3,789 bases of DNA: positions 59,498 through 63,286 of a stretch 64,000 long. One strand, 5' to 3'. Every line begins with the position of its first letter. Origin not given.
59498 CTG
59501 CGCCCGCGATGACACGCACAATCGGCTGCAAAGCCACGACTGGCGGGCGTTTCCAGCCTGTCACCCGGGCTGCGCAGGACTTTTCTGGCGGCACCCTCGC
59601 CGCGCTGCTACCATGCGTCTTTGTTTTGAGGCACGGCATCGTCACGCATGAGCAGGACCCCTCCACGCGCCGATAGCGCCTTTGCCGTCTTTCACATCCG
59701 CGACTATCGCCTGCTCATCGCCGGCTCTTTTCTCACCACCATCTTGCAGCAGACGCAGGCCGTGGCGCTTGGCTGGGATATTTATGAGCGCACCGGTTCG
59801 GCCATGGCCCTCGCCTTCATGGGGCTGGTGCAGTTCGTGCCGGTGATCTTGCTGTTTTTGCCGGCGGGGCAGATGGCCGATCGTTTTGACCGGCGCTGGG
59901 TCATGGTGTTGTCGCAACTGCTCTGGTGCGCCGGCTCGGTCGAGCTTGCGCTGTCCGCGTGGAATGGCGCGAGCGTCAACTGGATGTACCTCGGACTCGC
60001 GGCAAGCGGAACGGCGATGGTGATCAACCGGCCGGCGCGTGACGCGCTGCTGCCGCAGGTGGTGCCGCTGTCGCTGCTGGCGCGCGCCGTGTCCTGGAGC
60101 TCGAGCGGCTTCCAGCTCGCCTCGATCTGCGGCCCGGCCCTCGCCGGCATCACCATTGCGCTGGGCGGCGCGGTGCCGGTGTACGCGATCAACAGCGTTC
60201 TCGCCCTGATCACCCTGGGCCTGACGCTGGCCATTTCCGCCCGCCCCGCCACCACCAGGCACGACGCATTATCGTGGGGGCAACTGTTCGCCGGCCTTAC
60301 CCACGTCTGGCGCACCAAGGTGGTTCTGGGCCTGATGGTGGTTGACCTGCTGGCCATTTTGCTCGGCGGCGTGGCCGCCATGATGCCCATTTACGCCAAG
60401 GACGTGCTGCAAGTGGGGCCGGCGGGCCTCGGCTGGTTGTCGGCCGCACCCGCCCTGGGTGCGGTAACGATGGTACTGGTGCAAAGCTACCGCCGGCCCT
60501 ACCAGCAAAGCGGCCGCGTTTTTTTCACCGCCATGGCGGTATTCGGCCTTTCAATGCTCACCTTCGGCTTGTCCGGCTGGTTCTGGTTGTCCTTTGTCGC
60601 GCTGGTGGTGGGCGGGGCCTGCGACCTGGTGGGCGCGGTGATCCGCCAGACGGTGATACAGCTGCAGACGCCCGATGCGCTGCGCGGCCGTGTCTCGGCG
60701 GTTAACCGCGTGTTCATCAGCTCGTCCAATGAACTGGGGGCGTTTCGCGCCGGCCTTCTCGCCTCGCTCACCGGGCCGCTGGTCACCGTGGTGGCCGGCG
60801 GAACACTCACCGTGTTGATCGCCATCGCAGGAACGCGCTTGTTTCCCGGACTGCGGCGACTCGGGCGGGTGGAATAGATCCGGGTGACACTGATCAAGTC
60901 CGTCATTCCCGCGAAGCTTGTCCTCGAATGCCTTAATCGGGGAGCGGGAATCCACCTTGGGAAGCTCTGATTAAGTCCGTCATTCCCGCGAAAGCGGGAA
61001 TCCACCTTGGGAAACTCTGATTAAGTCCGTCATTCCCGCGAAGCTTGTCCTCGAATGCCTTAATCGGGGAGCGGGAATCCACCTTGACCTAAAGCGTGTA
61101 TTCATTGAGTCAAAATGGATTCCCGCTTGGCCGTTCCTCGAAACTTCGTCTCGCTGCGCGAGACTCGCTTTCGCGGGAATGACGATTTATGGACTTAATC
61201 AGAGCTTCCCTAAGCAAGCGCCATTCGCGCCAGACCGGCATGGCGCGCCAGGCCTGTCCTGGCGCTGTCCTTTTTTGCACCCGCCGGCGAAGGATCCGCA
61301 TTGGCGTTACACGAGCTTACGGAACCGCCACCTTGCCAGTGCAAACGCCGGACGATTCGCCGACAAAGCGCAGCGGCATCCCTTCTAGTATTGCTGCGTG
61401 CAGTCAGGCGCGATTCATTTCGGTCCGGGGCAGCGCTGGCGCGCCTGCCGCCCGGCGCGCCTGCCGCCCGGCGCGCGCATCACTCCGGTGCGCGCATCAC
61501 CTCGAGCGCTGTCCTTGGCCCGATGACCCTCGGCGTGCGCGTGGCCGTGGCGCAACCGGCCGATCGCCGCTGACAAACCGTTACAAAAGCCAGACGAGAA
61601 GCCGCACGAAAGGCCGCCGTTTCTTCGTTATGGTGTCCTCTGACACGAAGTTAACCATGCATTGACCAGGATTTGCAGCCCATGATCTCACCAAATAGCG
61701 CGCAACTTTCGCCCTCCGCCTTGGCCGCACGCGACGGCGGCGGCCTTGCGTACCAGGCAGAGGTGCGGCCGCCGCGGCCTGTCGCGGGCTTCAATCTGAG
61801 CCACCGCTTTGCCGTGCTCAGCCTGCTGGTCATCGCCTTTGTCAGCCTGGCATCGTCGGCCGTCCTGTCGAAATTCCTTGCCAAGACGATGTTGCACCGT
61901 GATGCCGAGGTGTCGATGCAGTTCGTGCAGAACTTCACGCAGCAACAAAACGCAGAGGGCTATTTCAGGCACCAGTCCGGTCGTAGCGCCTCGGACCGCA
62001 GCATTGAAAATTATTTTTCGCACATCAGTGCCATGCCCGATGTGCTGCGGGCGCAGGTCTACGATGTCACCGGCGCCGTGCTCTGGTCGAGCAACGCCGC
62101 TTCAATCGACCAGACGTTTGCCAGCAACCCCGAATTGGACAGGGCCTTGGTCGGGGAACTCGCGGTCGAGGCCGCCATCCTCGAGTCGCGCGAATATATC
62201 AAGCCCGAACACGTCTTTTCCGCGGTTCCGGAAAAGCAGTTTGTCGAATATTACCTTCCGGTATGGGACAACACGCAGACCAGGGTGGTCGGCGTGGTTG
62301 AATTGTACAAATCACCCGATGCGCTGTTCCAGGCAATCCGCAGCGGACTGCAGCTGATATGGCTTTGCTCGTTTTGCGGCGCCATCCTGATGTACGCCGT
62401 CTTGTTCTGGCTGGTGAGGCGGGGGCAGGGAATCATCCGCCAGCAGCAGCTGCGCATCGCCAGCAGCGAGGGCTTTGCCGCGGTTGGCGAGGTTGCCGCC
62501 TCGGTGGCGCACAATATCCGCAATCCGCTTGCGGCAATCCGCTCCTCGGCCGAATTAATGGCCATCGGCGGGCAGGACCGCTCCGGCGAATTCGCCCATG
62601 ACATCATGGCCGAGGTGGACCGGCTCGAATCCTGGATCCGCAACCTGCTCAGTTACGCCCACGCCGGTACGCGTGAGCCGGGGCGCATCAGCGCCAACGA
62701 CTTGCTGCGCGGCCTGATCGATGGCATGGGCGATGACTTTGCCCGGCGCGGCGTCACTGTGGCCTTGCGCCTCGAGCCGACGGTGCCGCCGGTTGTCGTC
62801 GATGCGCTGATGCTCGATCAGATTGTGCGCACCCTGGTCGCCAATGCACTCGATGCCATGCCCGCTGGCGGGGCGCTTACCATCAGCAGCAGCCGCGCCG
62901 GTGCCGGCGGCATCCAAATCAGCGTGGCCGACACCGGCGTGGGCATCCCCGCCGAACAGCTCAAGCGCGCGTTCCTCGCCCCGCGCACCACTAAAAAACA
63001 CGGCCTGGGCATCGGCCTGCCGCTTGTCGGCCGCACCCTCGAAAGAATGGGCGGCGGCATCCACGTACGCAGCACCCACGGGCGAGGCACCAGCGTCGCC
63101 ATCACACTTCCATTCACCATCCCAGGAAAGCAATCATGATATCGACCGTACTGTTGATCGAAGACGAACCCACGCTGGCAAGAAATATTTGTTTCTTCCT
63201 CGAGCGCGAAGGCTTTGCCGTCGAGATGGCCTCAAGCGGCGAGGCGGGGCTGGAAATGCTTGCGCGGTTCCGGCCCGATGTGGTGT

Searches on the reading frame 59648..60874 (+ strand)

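Call 54: search_protein_families(library=pfam, proteins=[window:59648-60874:+], max_evalue=0.01)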
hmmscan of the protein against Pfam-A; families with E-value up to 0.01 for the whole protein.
window:59648-60874:+ (409 aa): 2 families
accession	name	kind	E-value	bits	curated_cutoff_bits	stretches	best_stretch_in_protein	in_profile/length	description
PF05977.19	MFS_3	-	1.7e-35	122.9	27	1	10-396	2-391/524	Transmembrane secretion effector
PF07690.21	MFS_1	-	3e-27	95.9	33.4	2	24-277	2-253/347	Major Facilitator Superfamily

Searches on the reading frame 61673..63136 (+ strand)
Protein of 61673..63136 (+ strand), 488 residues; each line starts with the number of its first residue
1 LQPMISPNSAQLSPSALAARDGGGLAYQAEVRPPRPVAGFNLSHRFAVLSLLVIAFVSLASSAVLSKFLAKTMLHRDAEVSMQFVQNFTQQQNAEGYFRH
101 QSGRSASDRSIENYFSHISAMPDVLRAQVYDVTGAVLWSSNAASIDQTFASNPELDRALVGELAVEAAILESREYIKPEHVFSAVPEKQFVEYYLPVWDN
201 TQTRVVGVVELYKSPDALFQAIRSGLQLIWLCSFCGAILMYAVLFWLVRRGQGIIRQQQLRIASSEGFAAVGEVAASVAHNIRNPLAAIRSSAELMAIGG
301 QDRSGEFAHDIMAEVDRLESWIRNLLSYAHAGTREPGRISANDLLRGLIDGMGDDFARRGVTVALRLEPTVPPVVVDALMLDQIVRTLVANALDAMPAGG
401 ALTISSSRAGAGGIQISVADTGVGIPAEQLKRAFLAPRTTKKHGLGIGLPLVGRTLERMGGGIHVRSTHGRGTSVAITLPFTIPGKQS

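Call 54: search_protein_families(library=pfam, proteins=[window:61673-63136:+], max_evalue=0.01)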
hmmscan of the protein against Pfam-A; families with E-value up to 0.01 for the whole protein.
window:61673-63136:+ (488 aa): 3 families
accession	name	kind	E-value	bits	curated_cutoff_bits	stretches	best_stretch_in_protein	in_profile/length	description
PF02518.31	HATPase_c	-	3.4e-21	76.2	26.4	1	377-482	2-110/111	Histidine kinase-, DNA gyrase B-, and HSP90-like ATPase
PF00512.31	HisKA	-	2.2e-10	40.9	26.9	1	272-331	3-63/66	His Kinase A (phospho-acceptor) domain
PF10090.15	HPTransfase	-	0.0066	16.6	22.9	0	388-467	39-119/123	Histidine phosphotransferase C-terminal domain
